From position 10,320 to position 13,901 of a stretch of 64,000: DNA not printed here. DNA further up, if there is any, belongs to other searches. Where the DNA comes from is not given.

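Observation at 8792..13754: Tandem triplication of an unclassified GT-C-like module, two copies fused into one 1094-aa protein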

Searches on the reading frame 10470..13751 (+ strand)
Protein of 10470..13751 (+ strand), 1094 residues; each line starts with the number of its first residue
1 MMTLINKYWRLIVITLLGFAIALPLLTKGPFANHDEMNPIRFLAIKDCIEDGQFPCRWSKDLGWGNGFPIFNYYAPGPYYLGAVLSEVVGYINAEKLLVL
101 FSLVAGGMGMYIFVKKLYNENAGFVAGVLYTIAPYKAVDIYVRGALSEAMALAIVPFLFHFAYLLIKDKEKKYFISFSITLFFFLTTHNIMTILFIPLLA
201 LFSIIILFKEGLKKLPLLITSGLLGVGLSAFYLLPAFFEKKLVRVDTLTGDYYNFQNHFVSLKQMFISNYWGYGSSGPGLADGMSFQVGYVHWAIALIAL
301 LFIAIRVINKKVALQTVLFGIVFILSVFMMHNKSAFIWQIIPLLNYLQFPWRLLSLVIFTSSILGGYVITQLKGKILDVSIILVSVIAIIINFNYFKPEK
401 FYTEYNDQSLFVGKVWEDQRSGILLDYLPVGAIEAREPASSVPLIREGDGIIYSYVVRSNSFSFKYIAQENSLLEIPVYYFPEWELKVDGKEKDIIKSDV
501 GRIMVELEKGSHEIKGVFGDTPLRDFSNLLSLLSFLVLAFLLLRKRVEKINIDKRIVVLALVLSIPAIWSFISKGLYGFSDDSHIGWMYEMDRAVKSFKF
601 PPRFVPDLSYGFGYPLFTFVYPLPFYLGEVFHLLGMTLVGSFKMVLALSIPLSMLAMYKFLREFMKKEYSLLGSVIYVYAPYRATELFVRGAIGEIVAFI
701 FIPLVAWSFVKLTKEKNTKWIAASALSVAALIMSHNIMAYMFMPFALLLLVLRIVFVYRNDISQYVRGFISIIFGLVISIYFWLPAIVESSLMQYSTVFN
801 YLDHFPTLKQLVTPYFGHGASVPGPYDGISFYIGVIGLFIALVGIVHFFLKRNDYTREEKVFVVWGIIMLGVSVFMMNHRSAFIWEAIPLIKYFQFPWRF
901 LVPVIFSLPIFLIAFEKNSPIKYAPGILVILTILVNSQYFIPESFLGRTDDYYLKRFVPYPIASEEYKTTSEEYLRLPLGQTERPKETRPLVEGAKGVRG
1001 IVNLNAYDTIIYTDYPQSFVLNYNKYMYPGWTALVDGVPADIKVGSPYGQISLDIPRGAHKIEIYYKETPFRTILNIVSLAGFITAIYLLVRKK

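Call 3: search_protein_families(library=pfam, proteins=[window:10470-13751:+], max_evalue=1)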
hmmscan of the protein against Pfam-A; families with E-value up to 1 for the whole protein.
window:10470-13751:+ (1094 aa): 3 families
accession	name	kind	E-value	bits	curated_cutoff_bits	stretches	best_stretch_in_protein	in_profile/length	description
PF10131.15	PTPS_related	-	1.2e-29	103.8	26.4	2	71-433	1-346/621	6-pyruvoyl-tetrahydropterin synthase related domain; membrane protein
PF09586.16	YfhO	-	1.8e-17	63.5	28.5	4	57-412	55-401/835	Bacterial membrane protein YfhO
PF13231.12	PMT_2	-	0.00063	20.4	26.1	1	622-752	4-132/160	Dolichyl-phosphate-mannose-protein mannosyltransferase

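Call 4: search_protein_families(library=ncbifam, proteins=[window:10470-13751:+], max_evalue=1)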
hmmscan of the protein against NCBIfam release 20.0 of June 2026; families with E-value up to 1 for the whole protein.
window:10470-13751:+ (1094 aa): 1 family
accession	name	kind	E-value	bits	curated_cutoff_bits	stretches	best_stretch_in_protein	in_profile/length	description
NF053599.1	transp_MmpA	equivalog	0.1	11.1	210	0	644-741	71-166/543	MmpA family trehalose lipid delivery protein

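Call 6: find_homologous_proteins(query=window:10470-13751:+, max_evalue=0.00001)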
Query window:10470-13751:+ (1094 aa): 102 proteins with E <= 0.00001 among 8000 candidates.
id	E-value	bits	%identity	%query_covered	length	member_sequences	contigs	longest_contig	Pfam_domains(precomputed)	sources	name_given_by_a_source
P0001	0.0e+0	2436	100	100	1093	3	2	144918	PF10131.16,PF09586.17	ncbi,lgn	-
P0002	0.0e+0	1214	50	100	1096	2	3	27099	PF10131.16,PF13231.13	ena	-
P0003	0.0e+0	1045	45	100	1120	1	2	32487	PF10131.16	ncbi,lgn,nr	ncbi:MAG: 6-pyruvoyl-tetrahydropterin synthase-related protein [Patescibacteria group bacterium]|nr:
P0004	1.3e-106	376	38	48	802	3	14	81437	PF10131.16,PF00535.33,PF13231.13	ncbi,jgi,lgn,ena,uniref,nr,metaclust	ncbi:MAG: hypothetical protein A2782_02880 [Candidatus Blackburnbacteria bacterium RIFCSPHIGHO2_01_F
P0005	9.0e-106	373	38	47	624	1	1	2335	PF10131.16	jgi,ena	-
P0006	4.7e-103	364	38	49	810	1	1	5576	PF10131.16,PF13641.13,PF00535.33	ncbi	-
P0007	8.4e-102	360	37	47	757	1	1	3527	PF10131.16,PF00535.33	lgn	-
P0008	1.7e-101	359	39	48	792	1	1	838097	PF10131.16,PF10111.15,PF00535.33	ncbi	-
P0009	1.5e-99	353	38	50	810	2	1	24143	PF13632.13,PF13641.13,PF00535.33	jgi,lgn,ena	-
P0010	2.5e-99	352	36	49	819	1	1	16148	PF13641.13,PF00535.33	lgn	-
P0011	1.7e-98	349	37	48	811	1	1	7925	PF10131.16,PF13641.13,PF00535.33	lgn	-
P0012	3.9e-98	348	36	48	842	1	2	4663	PF00535.33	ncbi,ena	-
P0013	1.5e-97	346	39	48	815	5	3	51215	PF10131.16,PF13641.13,PF00535.33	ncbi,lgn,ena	ncbi:MAG: glycosyltransferase [Patescibacteria group bacterium]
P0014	3.8e-97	345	36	50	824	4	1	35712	PF10111.15,PF13641.13,PF00535.33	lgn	-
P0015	3.9e-97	345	36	50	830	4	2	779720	PF10111.15,PF13641.13,PF00535.33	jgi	jgi:GT2 family glycosyltransferase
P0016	6.4e-97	344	37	49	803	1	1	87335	PF10131.16,PF13641.13,PF00535.33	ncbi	-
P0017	2.9e-96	342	37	49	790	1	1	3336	PF13712.13,PF13632.13,PF10131.16,PF13641.13,PF00535.33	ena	-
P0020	3.3e-95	338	36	47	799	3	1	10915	PF13712.13,PF13632.13,PF10131.16,PF13641.13,PF00535.33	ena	-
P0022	1.0e-94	337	37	48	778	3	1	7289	PF10131.16,PF13641.13,PF00535.33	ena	-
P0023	1.4e-94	336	37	48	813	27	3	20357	PF10131.16,PF13641.13,PF00535.33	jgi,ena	-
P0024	1.8e-94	336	36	48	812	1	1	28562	PF13712.13,PF13632.13,PF10131.16,PF13641.13,PF09586.17,PF00535.33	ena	-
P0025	2.5e-94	335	36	49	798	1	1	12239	PF10131.16,PF13641.13,PF00535.33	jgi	jgi:GT2 family glycosyltransferase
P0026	7.3e-94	334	36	49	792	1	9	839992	PF13712.13,PF10131.16,PF13641.13,PF00535.33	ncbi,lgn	-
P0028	9.6e-93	330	35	48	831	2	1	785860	PF10131.16,PF13641.13,PF00535.33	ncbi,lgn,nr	ncbi:MAG: hypothetical protein KatS3mg088_423 [Patescibacteria group bacterium]|nr:MAG: hypothetical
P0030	3.3e-92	328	38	47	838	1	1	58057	PF10131.16,PF13641.13,PF00535.33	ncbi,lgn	-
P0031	4.3e-90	321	34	50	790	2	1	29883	PF10131.16,PF10111.15,PF13641.13,PF00535.33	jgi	-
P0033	5.7e-87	311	34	47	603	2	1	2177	PF10131.16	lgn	-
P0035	1.1e-85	307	34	48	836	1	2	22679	PF10131.16,PF10111.15,PF13641.13,PF00535.33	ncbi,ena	-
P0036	1.5e-81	293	33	48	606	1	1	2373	PF10131.16,PF13231.13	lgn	-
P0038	3.4e-68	249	31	46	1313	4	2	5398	PF09586.17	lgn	-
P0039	3.0e-66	242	31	46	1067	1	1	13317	PF10131.16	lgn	-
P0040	3.7e-64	236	32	43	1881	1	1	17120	PF10131.16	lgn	-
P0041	2.8e-62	229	34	33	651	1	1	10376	PF10131.16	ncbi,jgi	jgi:hypothetical protein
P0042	3.7e-59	219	29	50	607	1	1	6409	PF10131.16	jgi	jgi:hypothetical protein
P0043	8.6e-58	214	31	34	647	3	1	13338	PF10131.16,PF09586.17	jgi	jgi:hypothetical protein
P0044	1.6e-56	210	28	49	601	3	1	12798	PF10131.16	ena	-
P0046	7.3e-53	198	30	48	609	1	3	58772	PF10131.16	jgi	jgi:hypothetical protein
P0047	5.4e-51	192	27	45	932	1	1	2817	PF10131.16,PF09586.17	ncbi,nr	ncbi:MAG TPA: 6-pyruvoyl-tetrahydropterin synthase-related protein, partial [Chloroflexota bacterium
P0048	3.1e-49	186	26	55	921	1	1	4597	PF10131.16,PF09586.17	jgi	jgi:hypothetical protein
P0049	2.8e-47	180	25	48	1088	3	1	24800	PF10131.16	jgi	-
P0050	1.9e-46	177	28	48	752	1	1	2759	PF10131.16,PF09586.17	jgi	-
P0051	2.3e-46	177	29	29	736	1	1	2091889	PF10131.16,PF09586.17,PF13231.13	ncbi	-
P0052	5.1e-46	175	28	48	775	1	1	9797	PF10131.16,PF13649.13,PF08241.19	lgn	-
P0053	7.1e-46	175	26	47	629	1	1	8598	PF10131.16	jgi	jgi:hypothetical protein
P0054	8.2e-46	175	26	49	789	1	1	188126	PF10131.16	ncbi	-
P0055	2.3e-45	173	29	47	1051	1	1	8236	PF10131.16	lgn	-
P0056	3.1e-45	173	26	46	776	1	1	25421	PF10131.16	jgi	jgi:hypothetical protein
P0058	7.4e-45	172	26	47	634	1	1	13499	PF10131.16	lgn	-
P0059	2.3e-43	167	28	47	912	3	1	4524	PF10131.16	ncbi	ncbi:MAG: 6-pyruvoyl-tetrahydropterin synthase-related protein [Anaerolineae bacterium]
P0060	2.5e-41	160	25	49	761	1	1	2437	PF10131.16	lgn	-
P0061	2.5e-41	160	24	47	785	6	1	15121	PF10131.16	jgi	-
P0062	3.3e-41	160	25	48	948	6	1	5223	PF10131.16,PF09586.17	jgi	jgi:hypothetical protein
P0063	4.7e-41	159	23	48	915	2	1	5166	PF10131.16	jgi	-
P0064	4.7e-40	156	24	46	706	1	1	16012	PF10131.16,PF09586.17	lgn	-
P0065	5.3e-40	156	29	27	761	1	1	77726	PF10131.16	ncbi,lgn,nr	ncbi:MAG: hypothetical protein JW900_09795 [Anaerolineae bacterium]|nr:hypothetical protein [Anaerol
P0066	1.4e-38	151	26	46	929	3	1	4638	PF10131.16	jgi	jgi:hypothetical protein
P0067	1.8e-38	150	24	49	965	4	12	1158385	PF10131.16,PF16822.12,PF13472.13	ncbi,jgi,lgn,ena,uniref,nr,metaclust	ncbi:MAG: hypothetical protein A2900_05960 [Candidatus Chisholmbacteria bacterium RIFCSPLOWO2_01_FUL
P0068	2.5e-38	150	26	45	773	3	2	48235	PF10131.16,PF20176.4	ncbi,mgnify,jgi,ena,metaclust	mgnify:CR=1 FL=1|metaclust:\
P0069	8.7e-38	148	31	31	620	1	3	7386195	PF10131.16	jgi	jgi:hypothetical protein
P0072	4.5e-36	143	27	47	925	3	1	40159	PF10131.16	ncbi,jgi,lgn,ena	-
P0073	5.7e-36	142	28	46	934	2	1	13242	PF10131.16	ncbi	-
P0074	1.0e-35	141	25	50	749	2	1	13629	PF10131.16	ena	-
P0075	1.3e-35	141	24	59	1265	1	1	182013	PF10131.16,PF09586.17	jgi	jgi:hypothetical protein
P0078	5.1e-33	132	27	45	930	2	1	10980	PF10131.16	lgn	-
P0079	1.7e-32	131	26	45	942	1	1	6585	PF10131.16,PF20176.4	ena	-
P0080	7.1e-31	125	25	46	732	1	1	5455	PF10131.16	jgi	-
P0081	4.2e-30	123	25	50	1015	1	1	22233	PF10131.16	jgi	jgi:hypothetical protein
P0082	7.8e-30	122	24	49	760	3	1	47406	PF10131.16,PF09586.17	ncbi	-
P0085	1.6e-27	114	29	21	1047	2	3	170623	PF10131.16,PF19510.6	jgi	-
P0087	1.2e-26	111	31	21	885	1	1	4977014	PF10131.16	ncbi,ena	-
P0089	6.2e-25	106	24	46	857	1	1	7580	PF10131.16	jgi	jgi:hypothetical protein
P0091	2.1e-22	97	23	51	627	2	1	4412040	PF10131.16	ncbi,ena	-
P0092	2.7e-21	94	23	51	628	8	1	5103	PF10131.16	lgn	-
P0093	6.7e-20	89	23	48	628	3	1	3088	PF10131.16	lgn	-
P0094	6.0e-19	86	23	49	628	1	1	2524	PF10131.16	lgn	-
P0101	1.9e-9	54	22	31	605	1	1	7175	PF10131.16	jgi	jgi:hypothetical protein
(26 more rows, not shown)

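Call 12: find_encoding_contigs(protein=P0002, flank=10000, max_places=3)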
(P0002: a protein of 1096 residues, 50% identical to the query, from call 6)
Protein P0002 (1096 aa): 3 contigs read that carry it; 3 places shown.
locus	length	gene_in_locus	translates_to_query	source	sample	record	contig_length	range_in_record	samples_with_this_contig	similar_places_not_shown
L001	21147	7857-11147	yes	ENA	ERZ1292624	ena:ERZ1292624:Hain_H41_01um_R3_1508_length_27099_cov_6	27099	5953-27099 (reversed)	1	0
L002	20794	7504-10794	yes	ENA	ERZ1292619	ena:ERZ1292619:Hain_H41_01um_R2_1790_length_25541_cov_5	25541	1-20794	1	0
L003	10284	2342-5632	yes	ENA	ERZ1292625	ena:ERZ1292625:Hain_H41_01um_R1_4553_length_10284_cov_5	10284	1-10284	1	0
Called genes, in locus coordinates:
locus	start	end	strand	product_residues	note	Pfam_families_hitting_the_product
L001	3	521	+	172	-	?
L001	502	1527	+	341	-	PF00534:Glycos_transf_1, PF13692:Glyco_trans_1_4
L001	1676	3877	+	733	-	PF09586:YfhO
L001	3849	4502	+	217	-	PF01209:Ubie_methyltran, PF05401:NodS (weak), PF13489:Methyltransf_23, PF01728:FtsJ, PF13847:Methyltransf_31, PF08241:Methyltransf_11, PF08242:Methyltransf_12, PF13649:Methyltransf_25, +1 more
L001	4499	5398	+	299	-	PF00535:Glycos_transf_2, PF10111:Glyco_tranf_2_2, PF13641:Glyco_tranf_2_3, PF13632:Glyco_trans_2_3 (weak)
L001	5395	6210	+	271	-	PF00535:Glycos_transf_2, PF10111:Glyco_tranf_2_2, PF13641:Glyco_tranf_2_3, PF13632:Glyco_trans_2_3 (weak)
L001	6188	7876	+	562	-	PF10131:PTPS_related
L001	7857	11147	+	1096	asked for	PF10131:PTPS_related, PF13231:PMT_2 (weak)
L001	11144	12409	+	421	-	-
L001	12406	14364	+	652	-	-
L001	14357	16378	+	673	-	-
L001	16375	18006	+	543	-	PF13231:PMT_2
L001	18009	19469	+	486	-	PF02366:PMT (weak), PF13231:PMT_2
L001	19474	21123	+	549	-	PF02366:PMT, PF13231:PMT_2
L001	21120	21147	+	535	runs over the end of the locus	PF02366:PMT, PF13231:PMT_2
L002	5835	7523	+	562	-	PF10131:PTPS_related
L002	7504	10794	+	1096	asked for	PF10131:PTPS_related, PF13231:PMT_2 (weak)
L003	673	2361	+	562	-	PF10131:PTPS_related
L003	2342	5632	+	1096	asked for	PF10131:PTPS_related, PF13231:PMT_2 (weak)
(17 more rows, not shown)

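Call 13: find_encoding_contigs(protein=P0003, flank=10000, max_places=3)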
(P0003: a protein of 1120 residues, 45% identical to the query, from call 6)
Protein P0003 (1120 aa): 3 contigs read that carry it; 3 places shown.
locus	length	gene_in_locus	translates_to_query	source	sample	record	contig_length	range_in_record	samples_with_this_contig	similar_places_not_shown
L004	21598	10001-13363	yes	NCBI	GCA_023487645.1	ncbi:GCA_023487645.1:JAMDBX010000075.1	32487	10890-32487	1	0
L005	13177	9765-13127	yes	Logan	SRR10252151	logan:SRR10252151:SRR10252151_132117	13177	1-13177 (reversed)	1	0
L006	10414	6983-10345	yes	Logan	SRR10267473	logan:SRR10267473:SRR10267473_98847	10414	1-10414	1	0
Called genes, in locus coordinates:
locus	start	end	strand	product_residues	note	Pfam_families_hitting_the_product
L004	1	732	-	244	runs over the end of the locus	PF10223:Menorin_N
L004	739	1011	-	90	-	PF07866:DUF1653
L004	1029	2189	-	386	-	PF13231:PMT_2 (weak)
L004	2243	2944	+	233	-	PF00535:Glycos_transf_2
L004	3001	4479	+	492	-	PF13231:PMT_2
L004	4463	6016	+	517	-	-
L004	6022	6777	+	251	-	PF00535:Glycos_transf_2, PF10111:Glyco_tranf_2_2 (weak)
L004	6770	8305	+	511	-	PF13231:PMT_2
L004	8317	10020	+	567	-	PF10131:PTPS_related (faint)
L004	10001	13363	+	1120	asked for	PF10131:PTPS_related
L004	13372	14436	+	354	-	PF10131:PTPS_related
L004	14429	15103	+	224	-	-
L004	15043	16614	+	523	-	PF01943:Polysacc_synt, PF13440:Polysacc_synt_3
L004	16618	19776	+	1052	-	-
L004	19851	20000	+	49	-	-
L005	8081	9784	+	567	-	PF10131:PTPS_related (faint)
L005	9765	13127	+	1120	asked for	PF10131:PTPS_related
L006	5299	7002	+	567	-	PF10131:PTPS_related (faint)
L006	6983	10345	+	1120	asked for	PF10131:PTPS_related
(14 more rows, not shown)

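Call 50: find_encoding_contigs(protein=P0001, flank=1000, max_places=4)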
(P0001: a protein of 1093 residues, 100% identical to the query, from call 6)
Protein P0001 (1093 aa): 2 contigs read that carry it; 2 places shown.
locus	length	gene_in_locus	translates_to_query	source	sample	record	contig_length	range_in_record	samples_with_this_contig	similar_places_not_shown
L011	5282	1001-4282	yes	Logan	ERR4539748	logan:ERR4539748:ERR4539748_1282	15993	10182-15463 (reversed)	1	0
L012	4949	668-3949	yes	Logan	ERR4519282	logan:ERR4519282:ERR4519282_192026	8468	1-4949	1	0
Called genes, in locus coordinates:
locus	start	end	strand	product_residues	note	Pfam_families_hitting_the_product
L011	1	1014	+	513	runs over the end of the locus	?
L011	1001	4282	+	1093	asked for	PF09586:YfhO (faint), PF10131:PTPS_related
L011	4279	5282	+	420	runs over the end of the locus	PF09594:GT87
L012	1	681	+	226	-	?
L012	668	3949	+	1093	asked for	PF09586:YfhO (faint), PF10131:PTPS_related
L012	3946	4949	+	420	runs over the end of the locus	PF09594:GT87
